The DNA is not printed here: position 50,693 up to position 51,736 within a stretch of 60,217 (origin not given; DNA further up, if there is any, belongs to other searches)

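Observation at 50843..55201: Aldolase - FGGY kinase - Fe-alcohol dehydrogenase - nucleotidyltransferase operon feeding two TagB/F enzymes: a non-canonical route to an activated polyol phosphate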

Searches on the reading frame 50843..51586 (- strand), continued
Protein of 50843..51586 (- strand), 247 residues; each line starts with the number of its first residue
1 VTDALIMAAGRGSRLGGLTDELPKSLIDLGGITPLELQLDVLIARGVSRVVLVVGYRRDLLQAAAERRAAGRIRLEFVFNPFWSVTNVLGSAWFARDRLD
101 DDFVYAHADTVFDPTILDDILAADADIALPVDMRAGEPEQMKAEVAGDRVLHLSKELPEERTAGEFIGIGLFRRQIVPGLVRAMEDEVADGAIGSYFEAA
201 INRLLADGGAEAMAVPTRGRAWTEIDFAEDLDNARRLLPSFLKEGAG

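Call 81: search_solved_structures(query=A2, max_evalue=0.001, show_alignments=3)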
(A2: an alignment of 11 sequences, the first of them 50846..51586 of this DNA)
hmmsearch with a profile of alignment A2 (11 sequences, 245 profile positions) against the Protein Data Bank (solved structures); distinct sequences matched with E-value up to 0.001: 48.
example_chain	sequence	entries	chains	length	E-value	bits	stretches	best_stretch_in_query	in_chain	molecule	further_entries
6pd1_A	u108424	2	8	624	9.9e-23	84.1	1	2-242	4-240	Nucleotidyl transferase/aminotransferase, class V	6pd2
1jyk_A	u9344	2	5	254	6.6e-20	74.9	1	2-238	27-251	CTP:phosphocholine Cytidylyltransferase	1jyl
4jd0_A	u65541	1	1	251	4.7e-14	55.7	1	2-232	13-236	Nucleotidyl transferase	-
2xme_A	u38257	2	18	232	5.3e-10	42.4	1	1-160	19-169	CTP-INOSITOL-1-PHOSPHATE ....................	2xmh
8hhd_A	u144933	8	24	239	2.3e-09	40.3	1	1-80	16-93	Nucleotidyl transferase | N-acetylmuramate alpha-1-phosphate uridylyltransferase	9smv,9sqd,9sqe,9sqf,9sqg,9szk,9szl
4mnd_A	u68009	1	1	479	2.4e-09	40.3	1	1-161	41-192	CTP L-myo-inositol-1-phosphate cytidylyltransferase/CDP-L-myo-inositol myo-inositolphospho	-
6jq8_A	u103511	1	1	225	4e-09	39.5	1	2-64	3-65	Putative 6-deoxy-D-mannoheptose pathway protein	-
4y7t_A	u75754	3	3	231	4.5e-09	39.4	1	1-64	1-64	Nucleotidyl transferase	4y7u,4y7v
2ggo_A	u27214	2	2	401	5.7e-09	39.1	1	1-66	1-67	401aa long hypothetical glucose-1-phosphate thymidylyltransferase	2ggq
5z09_A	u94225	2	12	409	5.9e-09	39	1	1-66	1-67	Dual sugar-1-phosphate nucleotidylyltransferase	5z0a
5xhw_A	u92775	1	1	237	5.9e-09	39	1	2-62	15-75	Putative 6-deoxy-D-mannoheptose pathway protein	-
7d72_K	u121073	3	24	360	4.6e-08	36.1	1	1-76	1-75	Mannose-1-phosphate guanyltransferase beta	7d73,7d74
9y3p_I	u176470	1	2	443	4.7e-08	36.1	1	2-108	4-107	Translation initiation factor eIF2B subunit gamma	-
6caj_J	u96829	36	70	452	4.8e-08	36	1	2-108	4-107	Translation initiation factor eIF-2B subunit gamma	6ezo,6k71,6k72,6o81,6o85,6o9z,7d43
6plj_A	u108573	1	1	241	4.9e-08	36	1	2-67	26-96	nucleotidyl transferase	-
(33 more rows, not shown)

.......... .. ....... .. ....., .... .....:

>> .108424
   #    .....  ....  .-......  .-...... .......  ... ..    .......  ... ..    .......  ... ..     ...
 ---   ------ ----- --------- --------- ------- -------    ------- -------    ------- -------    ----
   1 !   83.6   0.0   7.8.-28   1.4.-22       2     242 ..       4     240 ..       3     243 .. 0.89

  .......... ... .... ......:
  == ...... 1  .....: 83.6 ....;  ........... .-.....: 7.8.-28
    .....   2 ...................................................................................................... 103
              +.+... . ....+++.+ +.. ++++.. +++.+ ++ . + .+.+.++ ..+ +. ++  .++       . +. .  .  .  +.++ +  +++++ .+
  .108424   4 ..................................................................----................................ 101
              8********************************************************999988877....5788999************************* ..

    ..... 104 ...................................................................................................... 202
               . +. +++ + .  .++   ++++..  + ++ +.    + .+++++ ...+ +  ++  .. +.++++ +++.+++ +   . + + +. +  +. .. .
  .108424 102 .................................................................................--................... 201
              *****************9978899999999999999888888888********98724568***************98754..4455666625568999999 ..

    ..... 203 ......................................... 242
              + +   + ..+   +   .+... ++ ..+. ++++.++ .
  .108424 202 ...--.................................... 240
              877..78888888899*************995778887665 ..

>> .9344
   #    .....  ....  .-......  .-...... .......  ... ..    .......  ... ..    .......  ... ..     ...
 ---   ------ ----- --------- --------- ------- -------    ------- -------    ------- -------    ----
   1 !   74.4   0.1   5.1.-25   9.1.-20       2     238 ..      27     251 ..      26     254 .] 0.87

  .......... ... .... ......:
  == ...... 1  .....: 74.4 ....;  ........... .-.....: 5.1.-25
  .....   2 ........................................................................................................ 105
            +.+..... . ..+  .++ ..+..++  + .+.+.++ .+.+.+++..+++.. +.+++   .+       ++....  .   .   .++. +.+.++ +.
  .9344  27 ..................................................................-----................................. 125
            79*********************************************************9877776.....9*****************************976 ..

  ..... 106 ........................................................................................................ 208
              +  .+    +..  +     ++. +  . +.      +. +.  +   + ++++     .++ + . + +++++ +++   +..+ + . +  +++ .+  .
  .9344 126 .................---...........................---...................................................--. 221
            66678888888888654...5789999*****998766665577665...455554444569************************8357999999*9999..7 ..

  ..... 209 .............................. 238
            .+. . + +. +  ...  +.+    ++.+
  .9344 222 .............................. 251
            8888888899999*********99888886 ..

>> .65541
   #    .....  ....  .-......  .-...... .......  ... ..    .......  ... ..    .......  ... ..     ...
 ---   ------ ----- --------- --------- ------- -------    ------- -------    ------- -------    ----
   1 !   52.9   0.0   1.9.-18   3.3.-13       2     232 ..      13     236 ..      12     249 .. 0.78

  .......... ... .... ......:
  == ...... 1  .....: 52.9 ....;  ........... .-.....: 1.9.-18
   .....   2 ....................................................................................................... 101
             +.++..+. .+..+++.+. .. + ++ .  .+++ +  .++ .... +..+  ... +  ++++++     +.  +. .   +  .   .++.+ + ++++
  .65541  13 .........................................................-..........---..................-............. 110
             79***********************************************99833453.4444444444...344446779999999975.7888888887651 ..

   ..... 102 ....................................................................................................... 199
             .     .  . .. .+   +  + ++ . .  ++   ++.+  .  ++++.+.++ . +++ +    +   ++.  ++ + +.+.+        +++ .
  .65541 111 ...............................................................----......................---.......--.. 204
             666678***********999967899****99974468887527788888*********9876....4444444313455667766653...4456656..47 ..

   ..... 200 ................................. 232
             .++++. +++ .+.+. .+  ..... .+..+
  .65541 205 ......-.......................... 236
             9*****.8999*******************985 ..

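Call 91: search_protein_representatives(protein=window:50846-51586:-)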
Query: 247 residues. Proteins with E-value up to 0.001 (for the whole library): 9355; up to 1e-10: 2954; up to 1e-30: 89. The best 150 are listed.
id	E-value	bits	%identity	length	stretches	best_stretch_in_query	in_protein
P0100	1.1e-84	300.5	60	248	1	3-241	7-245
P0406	4.8e-61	223.0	65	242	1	3-177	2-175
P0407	3.4e-49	184.3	40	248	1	3-242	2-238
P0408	1.2e-46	175.9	60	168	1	79-242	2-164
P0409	1.8e-46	175.4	43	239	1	3-237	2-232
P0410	1.7e-43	165.6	41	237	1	4-234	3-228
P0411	8.5e-43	163.3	40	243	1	4-237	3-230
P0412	9.6e-43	163.1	37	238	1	3-235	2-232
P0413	7.8e-42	160.2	84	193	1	3-95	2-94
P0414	1.1e-41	159.7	38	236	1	4-238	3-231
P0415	2.2e-41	158.7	38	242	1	3-236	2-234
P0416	3.5e-41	158.0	40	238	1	3-235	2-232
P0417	5.3e-41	157.4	39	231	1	3-238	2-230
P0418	9.7e-41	156.6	36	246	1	3-239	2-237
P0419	3.3e-40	154.8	39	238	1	3-238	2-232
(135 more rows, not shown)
